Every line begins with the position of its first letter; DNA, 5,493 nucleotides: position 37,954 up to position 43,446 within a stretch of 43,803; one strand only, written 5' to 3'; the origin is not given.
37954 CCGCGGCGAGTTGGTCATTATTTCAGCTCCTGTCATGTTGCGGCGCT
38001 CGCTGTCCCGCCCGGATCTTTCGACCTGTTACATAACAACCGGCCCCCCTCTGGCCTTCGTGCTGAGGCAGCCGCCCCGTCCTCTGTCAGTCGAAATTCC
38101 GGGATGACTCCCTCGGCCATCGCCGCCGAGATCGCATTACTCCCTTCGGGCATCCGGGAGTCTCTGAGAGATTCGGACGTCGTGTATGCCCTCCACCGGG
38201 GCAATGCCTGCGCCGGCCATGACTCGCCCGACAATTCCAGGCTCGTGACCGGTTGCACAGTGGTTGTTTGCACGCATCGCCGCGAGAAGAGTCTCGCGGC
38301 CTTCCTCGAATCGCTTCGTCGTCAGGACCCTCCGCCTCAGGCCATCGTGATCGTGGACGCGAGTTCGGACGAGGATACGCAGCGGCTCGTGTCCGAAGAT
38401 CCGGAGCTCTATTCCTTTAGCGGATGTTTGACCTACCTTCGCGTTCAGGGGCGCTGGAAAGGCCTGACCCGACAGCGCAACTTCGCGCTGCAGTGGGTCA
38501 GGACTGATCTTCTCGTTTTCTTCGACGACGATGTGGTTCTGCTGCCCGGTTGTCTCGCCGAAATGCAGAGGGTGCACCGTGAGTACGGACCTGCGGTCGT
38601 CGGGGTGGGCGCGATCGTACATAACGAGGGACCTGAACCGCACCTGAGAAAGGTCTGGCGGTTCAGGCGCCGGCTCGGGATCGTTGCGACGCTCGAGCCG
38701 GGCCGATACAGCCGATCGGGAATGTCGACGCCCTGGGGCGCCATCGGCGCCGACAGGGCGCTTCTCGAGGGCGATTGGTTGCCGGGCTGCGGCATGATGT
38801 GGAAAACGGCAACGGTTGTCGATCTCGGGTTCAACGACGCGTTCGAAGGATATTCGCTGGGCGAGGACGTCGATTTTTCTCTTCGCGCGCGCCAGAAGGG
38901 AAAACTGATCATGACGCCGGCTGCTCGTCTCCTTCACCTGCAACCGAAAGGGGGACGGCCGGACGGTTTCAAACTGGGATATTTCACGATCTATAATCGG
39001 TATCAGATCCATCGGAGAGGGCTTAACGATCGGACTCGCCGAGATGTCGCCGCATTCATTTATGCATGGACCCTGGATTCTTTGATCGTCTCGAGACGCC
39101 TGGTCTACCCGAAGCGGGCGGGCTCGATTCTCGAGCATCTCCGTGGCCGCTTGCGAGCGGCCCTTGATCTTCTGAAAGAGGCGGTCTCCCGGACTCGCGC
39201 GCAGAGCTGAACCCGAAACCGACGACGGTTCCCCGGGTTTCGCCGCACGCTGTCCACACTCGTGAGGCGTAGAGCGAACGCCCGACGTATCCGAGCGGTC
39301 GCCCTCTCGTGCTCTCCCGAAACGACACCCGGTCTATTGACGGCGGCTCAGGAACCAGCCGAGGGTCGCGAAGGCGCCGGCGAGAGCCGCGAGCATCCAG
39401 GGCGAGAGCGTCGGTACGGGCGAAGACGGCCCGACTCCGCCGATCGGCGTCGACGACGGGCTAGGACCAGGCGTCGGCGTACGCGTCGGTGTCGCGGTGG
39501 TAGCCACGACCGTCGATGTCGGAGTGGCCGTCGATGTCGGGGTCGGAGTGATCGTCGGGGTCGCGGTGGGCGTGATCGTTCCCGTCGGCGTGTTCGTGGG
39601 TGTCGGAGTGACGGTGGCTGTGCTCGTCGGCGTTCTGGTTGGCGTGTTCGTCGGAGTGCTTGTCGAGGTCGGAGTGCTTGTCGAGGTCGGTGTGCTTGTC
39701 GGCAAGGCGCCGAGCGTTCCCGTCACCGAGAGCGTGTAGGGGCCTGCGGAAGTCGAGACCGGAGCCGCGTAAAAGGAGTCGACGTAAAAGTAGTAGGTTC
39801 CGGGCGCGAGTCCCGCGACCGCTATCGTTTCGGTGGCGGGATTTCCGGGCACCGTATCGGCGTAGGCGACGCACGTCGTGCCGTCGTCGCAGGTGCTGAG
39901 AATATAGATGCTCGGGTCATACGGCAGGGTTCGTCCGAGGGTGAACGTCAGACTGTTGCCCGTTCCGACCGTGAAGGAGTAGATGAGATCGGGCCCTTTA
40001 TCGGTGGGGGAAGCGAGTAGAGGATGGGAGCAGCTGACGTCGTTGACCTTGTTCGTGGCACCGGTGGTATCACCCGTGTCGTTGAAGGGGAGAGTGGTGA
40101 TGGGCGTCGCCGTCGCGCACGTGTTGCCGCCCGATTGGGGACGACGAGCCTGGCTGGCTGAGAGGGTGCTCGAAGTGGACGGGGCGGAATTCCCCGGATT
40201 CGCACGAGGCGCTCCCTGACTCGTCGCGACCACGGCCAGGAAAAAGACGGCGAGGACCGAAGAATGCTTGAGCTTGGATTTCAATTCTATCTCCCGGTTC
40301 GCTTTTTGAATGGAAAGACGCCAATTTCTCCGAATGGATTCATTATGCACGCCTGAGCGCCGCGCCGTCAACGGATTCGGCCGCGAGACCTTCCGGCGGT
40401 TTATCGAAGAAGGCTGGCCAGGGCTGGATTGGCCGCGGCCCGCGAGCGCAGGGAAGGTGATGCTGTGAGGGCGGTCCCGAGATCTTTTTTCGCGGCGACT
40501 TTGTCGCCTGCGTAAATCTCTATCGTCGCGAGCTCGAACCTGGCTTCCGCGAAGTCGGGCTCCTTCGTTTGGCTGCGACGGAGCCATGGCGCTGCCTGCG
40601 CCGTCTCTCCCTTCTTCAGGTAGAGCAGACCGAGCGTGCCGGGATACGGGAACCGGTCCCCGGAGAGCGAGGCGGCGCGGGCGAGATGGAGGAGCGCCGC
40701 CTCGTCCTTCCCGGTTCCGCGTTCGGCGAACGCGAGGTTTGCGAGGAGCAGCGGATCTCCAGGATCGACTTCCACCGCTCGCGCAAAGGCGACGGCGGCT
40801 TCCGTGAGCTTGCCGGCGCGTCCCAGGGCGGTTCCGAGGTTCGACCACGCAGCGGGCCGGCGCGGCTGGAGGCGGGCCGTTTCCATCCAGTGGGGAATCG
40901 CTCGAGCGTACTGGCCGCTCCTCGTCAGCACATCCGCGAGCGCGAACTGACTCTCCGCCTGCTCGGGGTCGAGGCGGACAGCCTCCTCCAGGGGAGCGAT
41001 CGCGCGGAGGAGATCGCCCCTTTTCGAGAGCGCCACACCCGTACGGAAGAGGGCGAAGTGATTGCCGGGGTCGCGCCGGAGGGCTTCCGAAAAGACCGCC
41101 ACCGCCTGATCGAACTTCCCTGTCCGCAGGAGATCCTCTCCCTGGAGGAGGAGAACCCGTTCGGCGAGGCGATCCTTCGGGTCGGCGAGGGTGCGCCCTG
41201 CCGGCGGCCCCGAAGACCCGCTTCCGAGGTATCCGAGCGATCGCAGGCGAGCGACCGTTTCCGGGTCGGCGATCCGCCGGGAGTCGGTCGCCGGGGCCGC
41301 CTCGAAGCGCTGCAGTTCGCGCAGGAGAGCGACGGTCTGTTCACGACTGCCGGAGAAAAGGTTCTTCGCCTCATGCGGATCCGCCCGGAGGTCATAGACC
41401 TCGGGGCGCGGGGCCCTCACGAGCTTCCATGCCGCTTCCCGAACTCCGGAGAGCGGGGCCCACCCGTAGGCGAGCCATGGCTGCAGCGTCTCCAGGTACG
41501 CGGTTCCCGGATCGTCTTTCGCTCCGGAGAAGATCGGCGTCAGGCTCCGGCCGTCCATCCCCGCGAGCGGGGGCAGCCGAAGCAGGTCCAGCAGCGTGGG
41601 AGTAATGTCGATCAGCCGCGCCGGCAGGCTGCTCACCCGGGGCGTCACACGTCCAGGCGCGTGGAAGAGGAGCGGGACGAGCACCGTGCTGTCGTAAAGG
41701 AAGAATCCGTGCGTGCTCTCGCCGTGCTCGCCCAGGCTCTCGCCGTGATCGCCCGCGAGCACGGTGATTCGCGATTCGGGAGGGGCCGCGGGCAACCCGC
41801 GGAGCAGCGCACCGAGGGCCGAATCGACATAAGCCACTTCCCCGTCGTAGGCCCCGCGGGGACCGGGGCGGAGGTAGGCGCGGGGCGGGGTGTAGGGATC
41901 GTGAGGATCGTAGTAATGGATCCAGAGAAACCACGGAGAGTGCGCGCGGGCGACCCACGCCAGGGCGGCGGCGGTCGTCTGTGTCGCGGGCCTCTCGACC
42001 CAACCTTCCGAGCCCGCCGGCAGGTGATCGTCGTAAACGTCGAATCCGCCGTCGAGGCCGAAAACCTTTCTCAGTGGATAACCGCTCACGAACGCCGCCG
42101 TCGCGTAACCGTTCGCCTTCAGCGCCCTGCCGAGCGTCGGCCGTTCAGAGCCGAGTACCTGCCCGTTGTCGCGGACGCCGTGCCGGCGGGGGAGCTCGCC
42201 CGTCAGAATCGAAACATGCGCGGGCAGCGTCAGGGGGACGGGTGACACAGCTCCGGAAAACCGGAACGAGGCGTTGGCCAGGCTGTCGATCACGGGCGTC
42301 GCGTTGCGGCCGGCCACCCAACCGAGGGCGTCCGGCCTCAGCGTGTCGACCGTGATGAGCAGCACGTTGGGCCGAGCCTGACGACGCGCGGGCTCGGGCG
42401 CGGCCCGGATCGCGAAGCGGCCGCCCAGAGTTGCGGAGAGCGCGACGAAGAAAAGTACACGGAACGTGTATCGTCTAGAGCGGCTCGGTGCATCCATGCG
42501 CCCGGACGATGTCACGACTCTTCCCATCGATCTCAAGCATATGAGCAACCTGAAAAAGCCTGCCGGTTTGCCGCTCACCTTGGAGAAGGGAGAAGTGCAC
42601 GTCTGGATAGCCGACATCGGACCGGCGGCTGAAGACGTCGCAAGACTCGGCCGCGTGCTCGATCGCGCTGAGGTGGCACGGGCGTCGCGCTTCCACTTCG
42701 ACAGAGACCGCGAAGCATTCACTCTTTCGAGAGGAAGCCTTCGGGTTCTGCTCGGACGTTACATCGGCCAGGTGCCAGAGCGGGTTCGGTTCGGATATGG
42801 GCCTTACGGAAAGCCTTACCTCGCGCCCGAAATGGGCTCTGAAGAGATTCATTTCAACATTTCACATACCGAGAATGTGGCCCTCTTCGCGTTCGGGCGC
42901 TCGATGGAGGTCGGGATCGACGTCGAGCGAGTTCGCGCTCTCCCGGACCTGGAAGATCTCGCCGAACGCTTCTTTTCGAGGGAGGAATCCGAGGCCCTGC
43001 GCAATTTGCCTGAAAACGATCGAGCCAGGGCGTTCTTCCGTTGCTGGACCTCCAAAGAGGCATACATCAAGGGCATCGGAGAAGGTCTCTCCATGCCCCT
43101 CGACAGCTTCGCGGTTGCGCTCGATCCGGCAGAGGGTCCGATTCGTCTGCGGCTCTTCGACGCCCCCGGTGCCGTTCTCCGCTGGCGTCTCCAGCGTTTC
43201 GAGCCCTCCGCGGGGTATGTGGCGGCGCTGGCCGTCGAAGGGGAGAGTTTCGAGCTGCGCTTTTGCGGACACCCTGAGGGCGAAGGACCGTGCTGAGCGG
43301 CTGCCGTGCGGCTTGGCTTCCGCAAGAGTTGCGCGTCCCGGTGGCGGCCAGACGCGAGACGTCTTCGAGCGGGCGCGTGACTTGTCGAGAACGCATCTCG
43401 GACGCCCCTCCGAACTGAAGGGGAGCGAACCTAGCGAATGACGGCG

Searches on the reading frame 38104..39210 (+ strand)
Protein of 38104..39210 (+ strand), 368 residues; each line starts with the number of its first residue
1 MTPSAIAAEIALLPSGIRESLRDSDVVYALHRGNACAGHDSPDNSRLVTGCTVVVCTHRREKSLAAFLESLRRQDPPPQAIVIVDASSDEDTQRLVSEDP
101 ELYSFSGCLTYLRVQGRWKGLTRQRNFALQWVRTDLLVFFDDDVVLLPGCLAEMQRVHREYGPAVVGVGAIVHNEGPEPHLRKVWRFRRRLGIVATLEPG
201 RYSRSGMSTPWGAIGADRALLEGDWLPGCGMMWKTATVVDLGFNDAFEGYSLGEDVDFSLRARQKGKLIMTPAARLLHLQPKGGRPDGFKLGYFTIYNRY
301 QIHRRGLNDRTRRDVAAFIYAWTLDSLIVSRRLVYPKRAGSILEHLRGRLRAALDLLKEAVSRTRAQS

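Call 5: search_protein_families(library=pfam, proteins=[window:38104-39210:+], max_evalue=0.01)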
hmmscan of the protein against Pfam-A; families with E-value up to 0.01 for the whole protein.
window:38104-39210:+ (368 aa): 5 families
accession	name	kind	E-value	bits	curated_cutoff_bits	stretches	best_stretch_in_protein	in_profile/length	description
PF00535.33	Glycos_transf_2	-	2.2e-21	77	23.3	1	52-179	1-124/168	Glycosyl transferase family 2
PF13641.12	Glyco_tranf_2_3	-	5.5e-10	40.1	27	1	51-266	3-198/230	Glycosyltransferase like family 2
PF22614.2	Slo-like_RCK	-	0.0029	17.7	24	1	53-107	6-63/119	Calcium-activated potassium channel slowpoke-like RCK domain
PF20691.3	TAGT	-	0.0038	17.6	27.5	0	53-144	3-89/205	TET-Associated Glycosyltransferase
PF13632.12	Glyco_trans_2_3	-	0.0039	17.5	27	1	138-267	3-111/198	Glycosyl transferase family group 2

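Call 10: search_protein_families(library=ncbifam, proteins=[window:38104-39210:+], max_evalue=0.00001)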
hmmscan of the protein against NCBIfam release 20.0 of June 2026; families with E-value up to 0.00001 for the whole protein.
window:38104-39210:+ (368 aa): 7 families
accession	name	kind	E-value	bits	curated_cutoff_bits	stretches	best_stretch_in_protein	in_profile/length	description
NF038299.1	EPS_HpsN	equivalog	4e-16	58.9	425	1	52-161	4-109/317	hormogonium polysaccharide biosynthesis glycosyltransferase HpsN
NF041875.1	EPS_EpsD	equivalog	3.7e-13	49.6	370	1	52-175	2-120/325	exopolysaccharide biosynthesis glycosyltransferase EpsD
TIGR03965.1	mycofact_glyco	equivalog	7e-13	48.2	280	1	48-278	73-280/467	mycofactocin biosynthesis glycosyltransferase MftF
NF038302.1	EPS_HpsE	equivalog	8.7e-09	34.8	300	1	51-175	3-127/307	hormogonium polysaccharide biosynthesis glycosyltransferase HpsE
NF050050.1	ProtGlycPglI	equivalog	1.8e-08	34.2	500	1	52-161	5-112/306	GalNAc(5)-diNAcBac-PP-undecaprenol beta-1,3-glucosyltransferase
TIGR04440.1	glyco_TIGR04440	domain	8.4e-07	28.9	70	1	51-155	2-103/215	TIGR00180 family glycosyltransferase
TIGR04283.1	glyco_like_mftF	equivalog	2.5e-06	27.3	182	0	52-159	2-98/221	TIGR04283 family arsenosugar biosynthesis glycosyltransferase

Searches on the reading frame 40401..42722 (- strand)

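Call 5: search_protein_families(library=pfam, proteins=[window:40401-42722:-], max_evalue=0.01)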
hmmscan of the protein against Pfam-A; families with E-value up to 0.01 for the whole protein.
window:40401-42722:- (773 aa): 23 families
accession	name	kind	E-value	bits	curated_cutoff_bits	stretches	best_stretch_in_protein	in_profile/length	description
PF00884.28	Sulfatase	-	4.4e-32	112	25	1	118-381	1-299/301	Sulfatase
PF07719.23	TPR_2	-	4.8e-27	92.3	27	2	623-656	1-34/34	Tetratricopeptide repeat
PF13432.12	TPR_16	-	2.5e-19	69.8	32.7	2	525-588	1-64/65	Tetratricopeptide repeat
PF00515.34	TPR_1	-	2.5e-19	68.6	27.8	1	624-655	2-33/34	Tetratricopeptide repeat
PF13431.12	TPR_17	-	2.7e-19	68.2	24.4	2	579-609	3-33/34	Tetratricopeptide repeat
PF13414.12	TPR_11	-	8.2e-18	64.3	26.8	1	565-602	4-41/42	TPR repeat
PF13428.12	TPR_14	-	6.3e-17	60.8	23.5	2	623-664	1-42/44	Tetratricopeptide repeat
PF14559.12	TPR_19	-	1.5e-14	54.5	25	2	568-609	4-45/68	Tetratricopeptide repeat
PF13181.12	TPR_8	-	4.4e-14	51.8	25.7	0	625-655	3-33/34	Tetratricopeptide repeat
PF13424.12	TPR_12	-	6.2e-11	42.8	30.1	1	523-585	5-75/77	Tetratricopeptide repeat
PF16347.10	SGSH_C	-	6.9e-11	43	29.3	1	332-465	2-141/154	N-sulphoglucosamine sulphohydrolase, C-terminal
PF01663.27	Phosphodiest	-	1.3e-09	38.6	23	1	120-188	1-67/342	Type I phosphodiesterase / nucleotide pyrophosphatase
PF13174.12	TPR_6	-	3.1e-09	37.3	26.3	0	523-553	2-32/33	Tetratricopeptide repeat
PF13176.12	TPR_7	-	8e-09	35.3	27.9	0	697-723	5-33/36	Tetratricopeptide repeat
PF12895.13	ANAPC3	-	2.7e-07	31.2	27.2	1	578-646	12-79/82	Anaphase-promoting complex, cyclosome, subunit 3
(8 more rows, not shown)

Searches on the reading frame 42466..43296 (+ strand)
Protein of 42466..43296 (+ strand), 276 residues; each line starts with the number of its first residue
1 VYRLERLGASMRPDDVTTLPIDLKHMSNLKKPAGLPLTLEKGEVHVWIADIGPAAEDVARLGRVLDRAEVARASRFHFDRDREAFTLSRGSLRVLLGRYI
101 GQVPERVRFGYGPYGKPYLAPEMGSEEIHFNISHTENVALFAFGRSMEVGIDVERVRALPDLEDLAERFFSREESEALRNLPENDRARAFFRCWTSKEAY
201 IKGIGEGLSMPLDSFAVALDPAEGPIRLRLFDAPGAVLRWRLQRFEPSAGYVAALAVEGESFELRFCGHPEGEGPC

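Call 5: search_protein_families(library=pfam, proteins=[window:42466-43296:+], max_evalue=0.01)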
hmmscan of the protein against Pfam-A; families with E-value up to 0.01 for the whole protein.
window:42466-43296:+ (276 aa): 2 families
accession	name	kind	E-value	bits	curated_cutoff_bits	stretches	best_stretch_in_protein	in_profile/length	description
PF01648.25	ACPS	-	3.9e-20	72.4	25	1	149-256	2-111/111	4'-phosphopantetheinyl transferase superfamily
PF22624.1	AASDHPPT_N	-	2.1e-09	37.9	27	1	53-141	5-95/100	4'-phosphopantetheinyl transferase, N-terminal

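Call 10: search_protein_families(library=ncbifam, proteins=[window:42466-43296:+], max_evalue=0.00001)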
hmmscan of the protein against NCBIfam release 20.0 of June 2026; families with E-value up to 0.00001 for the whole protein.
window:42466-43296:+ (276 aa): 4 families
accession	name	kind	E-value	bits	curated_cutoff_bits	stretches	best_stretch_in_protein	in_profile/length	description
NF042922.1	4PPT_HetI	equivalog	1.1e-57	195.1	370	1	32-266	7-233/235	4'-phosphopantetheinyl transferase HetI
NF007676.0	PRK10351.1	equivalog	7.9e-20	71.3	174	1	93-206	38-145/195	4'-phosphopantetheinyl transferase AcpT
NF047349.1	4PPT_AusB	equivalog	2e-13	50.2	225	1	73-217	29-161/205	aureusimine biosynthesis 4'-phosphopantetheinyl transferase AusB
TIGR00556.1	pantethn_trn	domain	3.9e-11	43.1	45.35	1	146-210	2-70/128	phosphopantetheine--protein transferase domain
